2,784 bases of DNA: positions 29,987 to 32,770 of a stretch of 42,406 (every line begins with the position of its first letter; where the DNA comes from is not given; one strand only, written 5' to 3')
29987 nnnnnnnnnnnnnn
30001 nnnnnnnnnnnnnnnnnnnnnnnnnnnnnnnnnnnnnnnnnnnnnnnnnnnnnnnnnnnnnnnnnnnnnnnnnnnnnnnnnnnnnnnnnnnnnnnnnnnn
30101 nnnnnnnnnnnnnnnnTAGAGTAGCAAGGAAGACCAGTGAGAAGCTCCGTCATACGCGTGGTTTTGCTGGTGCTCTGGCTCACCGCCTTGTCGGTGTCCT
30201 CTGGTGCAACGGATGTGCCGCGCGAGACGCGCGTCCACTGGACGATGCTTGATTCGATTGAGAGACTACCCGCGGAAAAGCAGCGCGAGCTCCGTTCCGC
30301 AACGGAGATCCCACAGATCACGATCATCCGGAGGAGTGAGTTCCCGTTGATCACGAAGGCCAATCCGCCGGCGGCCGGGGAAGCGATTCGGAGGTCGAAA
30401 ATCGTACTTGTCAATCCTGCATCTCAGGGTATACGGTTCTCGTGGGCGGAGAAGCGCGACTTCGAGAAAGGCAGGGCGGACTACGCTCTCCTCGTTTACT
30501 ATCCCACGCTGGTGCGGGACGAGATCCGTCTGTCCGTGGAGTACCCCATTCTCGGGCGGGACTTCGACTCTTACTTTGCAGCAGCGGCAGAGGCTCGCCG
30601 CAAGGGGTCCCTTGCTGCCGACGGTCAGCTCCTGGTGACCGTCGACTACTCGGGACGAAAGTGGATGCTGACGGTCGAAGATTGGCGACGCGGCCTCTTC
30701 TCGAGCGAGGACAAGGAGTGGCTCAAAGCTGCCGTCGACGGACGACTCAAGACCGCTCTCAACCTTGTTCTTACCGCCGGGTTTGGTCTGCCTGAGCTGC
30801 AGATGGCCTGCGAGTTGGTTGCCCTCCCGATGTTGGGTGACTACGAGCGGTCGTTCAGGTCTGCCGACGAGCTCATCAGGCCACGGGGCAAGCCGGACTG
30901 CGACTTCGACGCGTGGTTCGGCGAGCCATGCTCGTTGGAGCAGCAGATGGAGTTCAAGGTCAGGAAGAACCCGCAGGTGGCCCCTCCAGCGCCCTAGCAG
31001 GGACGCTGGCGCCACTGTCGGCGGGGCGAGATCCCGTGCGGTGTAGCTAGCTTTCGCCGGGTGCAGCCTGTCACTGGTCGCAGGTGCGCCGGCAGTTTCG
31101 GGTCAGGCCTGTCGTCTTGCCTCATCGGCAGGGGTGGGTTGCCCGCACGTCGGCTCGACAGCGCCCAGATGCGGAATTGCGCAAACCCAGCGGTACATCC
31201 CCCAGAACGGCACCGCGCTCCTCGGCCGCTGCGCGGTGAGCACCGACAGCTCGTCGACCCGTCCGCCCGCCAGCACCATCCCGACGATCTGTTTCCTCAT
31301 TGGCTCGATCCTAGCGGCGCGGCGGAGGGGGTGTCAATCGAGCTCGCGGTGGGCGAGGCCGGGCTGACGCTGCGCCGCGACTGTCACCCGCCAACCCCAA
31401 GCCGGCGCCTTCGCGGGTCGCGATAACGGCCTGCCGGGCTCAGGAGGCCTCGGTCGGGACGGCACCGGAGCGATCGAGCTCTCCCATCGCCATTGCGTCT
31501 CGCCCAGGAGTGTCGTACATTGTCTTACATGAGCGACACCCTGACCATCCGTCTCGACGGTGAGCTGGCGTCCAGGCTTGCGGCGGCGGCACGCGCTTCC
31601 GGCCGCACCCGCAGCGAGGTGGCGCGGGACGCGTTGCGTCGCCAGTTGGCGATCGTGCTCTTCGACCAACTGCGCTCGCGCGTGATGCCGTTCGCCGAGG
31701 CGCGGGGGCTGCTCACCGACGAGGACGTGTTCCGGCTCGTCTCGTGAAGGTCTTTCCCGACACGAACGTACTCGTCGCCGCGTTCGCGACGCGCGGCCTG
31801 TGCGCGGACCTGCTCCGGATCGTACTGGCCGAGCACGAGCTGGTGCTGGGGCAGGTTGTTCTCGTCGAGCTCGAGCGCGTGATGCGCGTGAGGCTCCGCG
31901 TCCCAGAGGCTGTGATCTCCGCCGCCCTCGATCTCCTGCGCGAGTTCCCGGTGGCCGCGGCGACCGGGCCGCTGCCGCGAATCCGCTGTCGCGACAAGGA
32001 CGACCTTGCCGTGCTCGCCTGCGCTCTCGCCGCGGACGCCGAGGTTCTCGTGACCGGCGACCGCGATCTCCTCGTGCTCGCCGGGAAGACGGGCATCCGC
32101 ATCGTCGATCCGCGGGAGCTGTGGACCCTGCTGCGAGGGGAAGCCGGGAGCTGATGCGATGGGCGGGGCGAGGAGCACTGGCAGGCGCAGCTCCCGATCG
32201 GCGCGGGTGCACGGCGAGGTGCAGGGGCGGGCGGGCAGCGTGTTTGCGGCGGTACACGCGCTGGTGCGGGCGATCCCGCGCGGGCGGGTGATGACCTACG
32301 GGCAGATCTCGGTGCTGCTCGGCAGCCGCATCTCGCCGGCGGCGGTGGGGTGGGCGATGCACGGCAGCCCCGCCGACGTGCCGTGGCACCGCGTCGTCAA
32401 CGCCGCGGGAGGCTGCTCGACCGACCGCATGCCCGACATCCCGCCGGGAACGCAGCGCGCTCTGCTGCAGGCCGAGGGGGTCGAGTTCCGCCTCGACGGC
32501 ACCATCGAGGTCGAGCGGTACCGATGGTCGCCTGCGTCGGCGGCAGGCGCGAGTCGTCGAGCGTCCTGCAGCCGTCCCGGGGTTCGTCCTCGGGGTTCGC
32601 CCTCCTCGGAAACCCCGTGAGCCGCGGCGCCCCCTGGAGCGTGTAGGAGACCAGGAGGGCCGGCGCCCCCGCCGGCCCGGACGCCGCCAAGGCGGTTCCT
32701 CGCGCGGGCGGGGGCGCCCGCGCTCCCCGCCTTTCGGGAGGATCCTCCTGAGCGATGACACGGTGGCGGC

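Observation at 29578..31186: Low-GC two-gene cassette: secreted Cys/Trp-rich mini-protein with a Gly6 hinge plus a secreted 286-aa partner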

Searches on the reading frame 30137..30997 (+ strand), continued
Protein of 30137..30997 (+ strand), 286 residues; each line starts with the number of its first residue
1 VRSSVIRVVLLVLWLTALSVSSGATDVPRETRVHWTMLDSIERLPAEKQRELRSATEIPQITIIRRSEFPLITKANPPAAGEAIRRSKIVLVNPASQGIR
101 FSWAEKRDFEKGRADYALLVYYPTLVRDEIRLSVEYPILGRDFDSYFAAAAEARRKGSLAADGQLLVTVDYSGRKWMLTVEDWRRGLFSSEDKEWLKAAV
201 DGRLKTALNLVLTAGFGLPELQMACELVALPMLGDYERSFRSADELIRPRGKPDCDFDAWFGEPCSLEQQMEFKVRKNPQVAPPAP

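Call 79: list_cluster_members(proteins=[P0013, P0014, P0017, P0018, P0022, P0023, P0025, P0027, P0035, P0042])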
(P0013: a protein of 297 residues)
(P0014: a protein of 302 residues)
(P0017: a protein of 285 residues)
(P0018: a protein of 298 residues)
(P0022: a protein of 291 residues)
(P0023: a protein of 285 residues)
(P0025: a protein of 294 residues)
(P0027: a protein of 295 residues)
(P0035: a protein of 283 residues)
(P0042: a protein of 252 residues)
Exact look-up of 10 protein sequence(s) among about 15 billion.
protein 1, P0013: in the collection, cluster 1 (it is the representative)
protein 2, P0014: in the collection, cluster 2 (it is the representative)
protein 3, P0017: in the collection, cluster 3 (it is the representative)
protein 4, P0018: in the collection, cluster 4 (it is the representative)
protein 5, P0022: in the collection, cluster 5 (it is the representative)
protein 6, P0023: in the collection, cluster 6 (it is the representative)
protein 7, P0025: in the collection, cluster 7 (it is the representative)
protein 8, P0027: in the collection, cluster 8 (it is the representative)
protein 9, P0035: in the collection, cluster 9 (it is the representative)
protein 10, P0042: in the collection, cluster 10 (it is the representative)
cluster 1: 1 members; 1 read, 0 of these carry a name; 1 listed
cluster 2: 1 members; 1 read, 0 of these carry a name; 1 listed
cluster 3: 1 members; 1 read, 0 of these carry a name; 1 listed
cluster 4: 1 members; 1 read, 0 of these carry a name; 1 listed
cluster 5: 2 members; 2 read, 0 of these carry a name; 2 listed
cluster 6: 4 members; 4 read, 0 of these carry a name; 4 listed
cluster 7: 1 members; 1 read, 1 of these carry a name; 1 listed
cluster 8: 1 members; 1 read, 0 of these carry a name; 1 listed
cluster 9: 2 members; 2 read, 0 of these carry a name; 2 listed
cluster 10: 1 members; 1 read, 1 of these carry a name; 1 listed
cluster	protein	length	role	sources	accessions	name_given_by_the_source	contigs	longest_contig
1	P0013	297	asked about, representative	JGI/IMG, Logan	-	-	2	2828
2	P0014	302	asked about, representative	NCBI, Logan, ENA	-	-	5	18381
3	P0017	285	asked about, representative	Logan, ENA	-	-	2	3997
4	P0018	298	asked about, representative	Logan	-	-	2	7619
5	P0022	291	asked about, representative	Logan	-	-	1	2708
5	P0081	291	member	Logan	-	-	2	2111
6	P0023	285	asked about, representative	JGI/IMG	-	-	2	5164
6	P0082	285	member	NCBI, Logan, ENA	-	-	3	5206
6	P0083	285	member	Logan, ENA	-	-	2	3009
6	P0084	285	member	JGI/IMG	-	-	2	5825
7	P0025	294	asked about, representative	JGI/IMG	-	hypothetical protein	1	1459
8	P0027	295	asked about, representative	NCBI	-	-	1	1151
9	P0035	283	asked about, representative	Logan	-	-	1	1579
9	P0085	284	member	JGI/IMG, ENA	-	-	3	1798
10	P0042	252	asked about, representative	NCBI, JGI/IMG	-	hypothetical protein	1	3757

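Call 80: find_encoding_contigs(protein=P0014, flank=6000, max_places=2)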
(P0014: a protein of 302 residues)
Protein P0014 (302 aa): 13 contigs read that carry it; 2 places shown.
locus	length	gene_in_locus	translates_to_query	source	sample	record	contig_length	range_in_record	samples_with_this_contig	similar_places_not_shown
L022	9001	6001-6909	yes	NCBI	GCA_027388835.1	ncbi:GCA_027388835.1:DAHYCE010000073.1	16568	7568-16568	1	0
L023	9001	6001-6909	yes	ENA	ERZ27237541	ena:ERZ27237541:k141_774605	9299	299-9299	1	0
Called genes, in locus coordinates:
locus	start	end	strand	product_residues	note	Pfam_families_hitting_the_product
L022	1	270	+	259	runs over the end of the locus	-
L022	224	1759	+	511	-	PF02142:MGS, PF01808:AICARFT_IMPCHas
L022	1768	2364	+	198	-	PF03548:LolA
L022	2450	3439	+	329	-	PF00348:polyprenyl_synt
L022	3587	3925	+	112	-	-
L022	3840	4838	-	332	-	-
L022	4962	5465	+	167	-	PF02915:Rubrerythrin, PF21349:RUBY_RBDX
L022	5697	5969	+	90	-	-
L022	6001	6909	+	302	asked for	-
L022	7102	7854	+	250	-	PF02348:CTP_transf_3, PF12804:NTP_transf_3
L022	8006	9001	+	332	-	?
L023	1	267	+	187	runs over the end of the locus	?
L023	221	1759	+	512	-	PF02142:MGS, PF01808:AICARFT_IMPCHas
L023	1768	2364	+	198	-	PF03548:LolA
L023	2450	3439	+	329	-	PF00348:polyprenyl_synt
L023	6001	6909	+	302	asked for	-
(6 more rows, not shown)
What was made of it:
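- In L022 LolA and KdsB-like genes are nearby (call 80).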

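Call 81: find_encoding_contigs(protein=P0018, flank=6000, max_places=2)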
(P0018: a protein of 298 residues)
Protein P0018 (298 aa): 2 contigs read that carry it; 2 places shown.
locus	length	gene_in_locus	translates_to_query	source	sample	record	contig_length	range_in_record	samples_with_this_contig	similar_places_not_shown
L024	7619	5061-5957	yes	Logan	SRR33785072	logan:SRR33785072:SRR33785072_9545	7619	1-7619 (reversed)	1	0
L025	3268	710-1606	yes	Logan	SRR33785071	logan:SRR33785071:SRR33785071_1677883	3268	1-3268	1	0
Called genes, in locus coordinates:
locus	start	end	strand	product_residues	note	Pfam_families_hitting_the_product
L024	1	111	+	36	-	?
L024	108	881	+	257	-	-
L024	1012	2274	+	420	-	PF14659:Phage_int_SAM_3, PF00589:Phage_integrase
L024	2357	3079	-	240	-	-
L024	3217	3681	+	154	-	-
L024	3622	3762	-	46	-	-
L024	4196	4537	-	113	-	-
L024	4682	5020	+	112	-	-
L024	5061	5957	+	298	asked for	-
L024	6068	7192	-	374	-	-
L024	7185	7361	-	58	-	-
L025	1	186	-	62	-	?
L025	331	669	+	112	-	-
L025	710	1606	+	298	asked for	-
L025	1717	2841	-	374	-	-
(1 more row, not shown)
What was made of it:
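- In L024 a phage-type integrase lies 2.4 kb from the pair (call 81). In L024 a phage-type integrase lies 2.4 kb upstream of the pair (call 81).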

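Call 95: fold_search(model_id=the predicted structure, library=pdb)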
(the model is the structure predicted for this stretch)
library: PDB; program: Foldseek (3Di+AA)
matches with E <= 10: 302; with E <= 0.001: 0
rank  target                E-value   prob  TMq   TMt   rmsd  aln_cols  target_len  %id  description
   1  3rpx_B                7.9e-02  0.30  0.19  0.31  11.1       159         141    8  Crystal structure of complement component 1, q subcomponent binding protein, C1QBP (released 2011-05-11)
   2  1yqf_E                1.4e-01  0.11  0.16  0.23  15.9       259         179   12  Hypothetical protein from leishmania major unknown function sequence homologue to human p32 protein (released 2005-02-22)
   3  3clo_A                1.9e-01  0.05  0.09  0.10  18.8       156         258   14  Crystal structure of putative transcriptional regulator containing a LuxR DNA binding domain (NP_811094.1) from Bacter (released 2008-04-01)
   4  3clo_C                2.2e-01  0.05  0.09  0.09  18.9       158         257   15  Crystal structure of putative transcriptional regulator containing a LuxR DNA binding domain (NP_811094.1) from Bacter (released 2008-04-01)
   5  4xhr_A                3.1e-01  0.14  0.18  0.26  14.0       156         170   12  Structure of a phospholipid trafficking complex, native (released 2015-07-01)
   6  4ytw_D                3.3e-01  0.15  0.18  0.27  13.4       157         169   12  Crystal structure of Ups1-Mdm35 complex (released 2015-08-12)
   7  6l7w_A                3.5e-01  0.08  0.11  0.16  21.9       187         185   10  Crystal structure of Cet1 from Trypanosoma cruzi in complex with manganese ion. (released 2020-06-03)
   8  6roh_A                3.7e-01  0.06  0.13  0.05  15.2       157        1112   12  Cryo-EM structure of the autoinhibited Drs2p-Cdc50p (released 2019-07-03)
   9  4ytw_B                4.2e-01  0.12  0.17  0.26  13.5       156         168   12  Crystal structure of Ups1-Mdm35 complex (released 2015-08-12)
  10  6ef0_A                4.7e-01  0.06  0.11  0.12  15.6       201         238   11  Yeast 26S proteasome bound to ubiquitinated substrate (1D* motor state) (released 2018-10-17)
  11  4ytx_F                5.0e-01  0.08  0.16  0.23  13.6       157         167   11  Crystal structure of Ups1-Mdm35 complex with PA (released 2015-08-12)
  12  3n1h                  5.6e-01  0.25  0.17  0.28  15.3       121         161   11  Crystal Structure of StWhy2 (released 2010-08-11)
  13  9jwr_A                5.6e-01  0.23  0.14  0.20  16.2       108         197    8  Crystal structure of Oryza sativa fibrillin 5 (released 2025-12-17)
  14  5jql_I                6.4e-01  0.11  0.18  0.28  13.8       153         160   13  Crystal Structure of Phosphatidic acid Transporter Ups1/Mdm35 Void of Bound Phospholipid from Saccharomyces Cerevisiae (released 2017-07-12)
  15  9jwr_C                6.8e-01  0.23  0.14  0.20  15.5        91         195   12  Crystal structure of Oryza sativa fibrillin 5 (released 2025-12-17)
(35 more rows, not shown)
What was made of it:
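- On Ups1/PRELI-Mdm35/TRIAP1: Ups1 chains recur in the Foldseek list, but at E 0.3-2 and TM <=0.29 (call 95).
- Closest known: Mitochondrial Ups1/PRELI-Mdm35/TRIAP1 lipid-transfer heterodimer. Same: Ups1 chains recur among the (non-significant) Foldseek hits for gene 2 (call 95).
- Ten of the top 50 Foldseek PDB hits are Ups1-Mdm35 or PRELID3b-TRIAP1 chains, alongside FABP, nitrobindin and fibrillin lipid-binding barrels (call 95).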

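Call 100: search_dna_similar(query=window:30137-30994:+, collection=plasmids, mode=protein, max_evalue=0.001, max_rows=10)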
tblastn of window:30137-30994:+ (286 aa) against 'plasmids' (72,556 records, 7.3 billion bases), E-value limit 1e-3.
No match.

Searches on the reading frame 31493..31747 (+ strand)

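Call 5: search_protein_families(library=pfam, proteins=[window:31493-31747:+], max_evalue=0.1)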
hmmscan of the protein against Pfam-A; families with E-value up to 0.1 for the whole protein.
window:31493-31747:+ (84 aa): 4 families
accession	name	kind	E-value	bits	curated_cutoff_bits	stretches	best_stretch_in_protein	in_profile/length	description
PF01402.27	RHH_1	-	1.4e-06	28.4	20.5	1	17-53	2-38/39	Ribbon-helix-helix protein, copG family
PF05509.17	TraY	-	0.0015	19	21.3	1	17-48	1-32/49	TraY domain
PF05534.18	HicB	-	0.06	13.7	21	1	13-37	16-40/51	HicB family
PF02563.21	Poly_export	-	0.086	13.5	28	0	11-53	26-64/77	Polysaccharide biosynthesis/export protein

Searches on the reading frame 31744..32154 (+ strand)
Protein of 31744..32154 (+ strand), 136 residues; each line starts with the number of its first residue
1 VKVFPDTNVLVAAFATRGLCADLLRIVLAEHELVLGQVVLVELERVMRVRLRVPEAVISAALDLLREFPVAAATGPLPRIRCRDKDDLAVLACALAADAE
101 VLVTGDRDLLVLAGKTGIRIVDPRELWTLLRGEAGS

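Call 5: search_protein_families(library=pfam, proteins=[window:31744-32154:+], max_evalue=0.1)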
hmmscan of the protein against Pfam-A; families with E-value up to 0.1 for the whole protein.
window:31744-32154:+ (136 aa): 6 families
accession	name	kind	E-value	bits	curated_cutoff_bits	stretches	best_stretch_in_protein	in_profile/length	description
PF13470.12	PIN_3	-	1.9e-12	48.4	27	1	3-108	2-115/115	PIN domain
PF01850.27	PIN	-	2.9e-08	34.8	23.6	1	3-113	1-118/120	PIN domain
PF10130.15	PIN_2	-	0.0006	20.5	22.4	1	79-112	86-118/133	PIN domain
PF13638.12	PIN_4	-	0.0029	18.4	21.9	1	6-122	4-130/132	PIN domain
PF08745.17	PIN_5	-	0.014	15.2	27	1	85-131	156-201/205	PINc domain ribonuclease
PF18477.7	PIN_9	-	0.017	15.8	26.3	1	6-122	4-112/116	PIN like domain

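Call 91: find_encoding_contigs(protein=window:31744-32154:+, flank=6000, max_places=8)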
Protein window:31744-32154:+ (136 aa): 1 contig read that carries it; 1 place shown.
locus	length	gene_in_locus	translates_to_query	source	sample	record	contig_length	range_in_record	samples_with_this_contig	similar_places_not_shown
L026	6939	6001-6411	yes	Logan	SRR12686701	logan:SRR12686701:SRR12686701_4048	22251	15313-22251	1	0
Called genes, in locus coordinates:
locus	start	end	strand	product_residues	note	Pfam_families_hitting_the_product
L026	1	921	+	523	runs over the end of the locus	PF13231:PMT_2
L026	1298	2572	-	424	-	PF00483:NTP_transferase, PF00132:Hexapep (faint), PF24894:Hexapep_GlmU, PF25084:LbH_EIF2B, PF25087:GMPPB_C, PF25247:LbH_GLGC (faint)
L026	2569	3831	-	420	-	PF00483:NTP_transferase, PF24894:Hexapep_GlmU, PF25084:LbH_EIF2B (weak), PF25087:GMPPB_C (weak)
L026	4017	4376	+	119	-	-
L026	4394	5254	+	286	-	-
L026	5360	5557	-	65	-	-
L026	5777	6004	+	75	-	PF01402:RHH_1 (weak)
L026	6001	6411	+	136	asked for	PF01850:PIN, PF13470:PIN_3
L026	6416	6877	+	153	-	PF01035:DNA_binding_1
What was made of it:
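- No empty-site relative was found (call 91).
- Tried and rejected: Looking up the neighbouring PIN protein returned only the same genome (call 91).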

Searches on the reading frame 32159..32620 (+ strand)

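Call 5: search_protein_families(library=pfam, proteins=[window:32159-32620:+], max_evalue=0.1)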
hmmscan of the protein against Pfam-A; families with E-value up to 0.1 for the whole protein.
window:32159-32620:+ (153 aa): 1 family
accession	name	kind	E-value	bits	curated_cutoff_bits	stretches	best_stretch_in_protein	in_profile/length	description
PF01035.26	DNA_binding_1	-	3.5e-18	65.6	27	1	30-108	4-81/81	6-O-methylguanine DNA methyltransferase, DNA binding domain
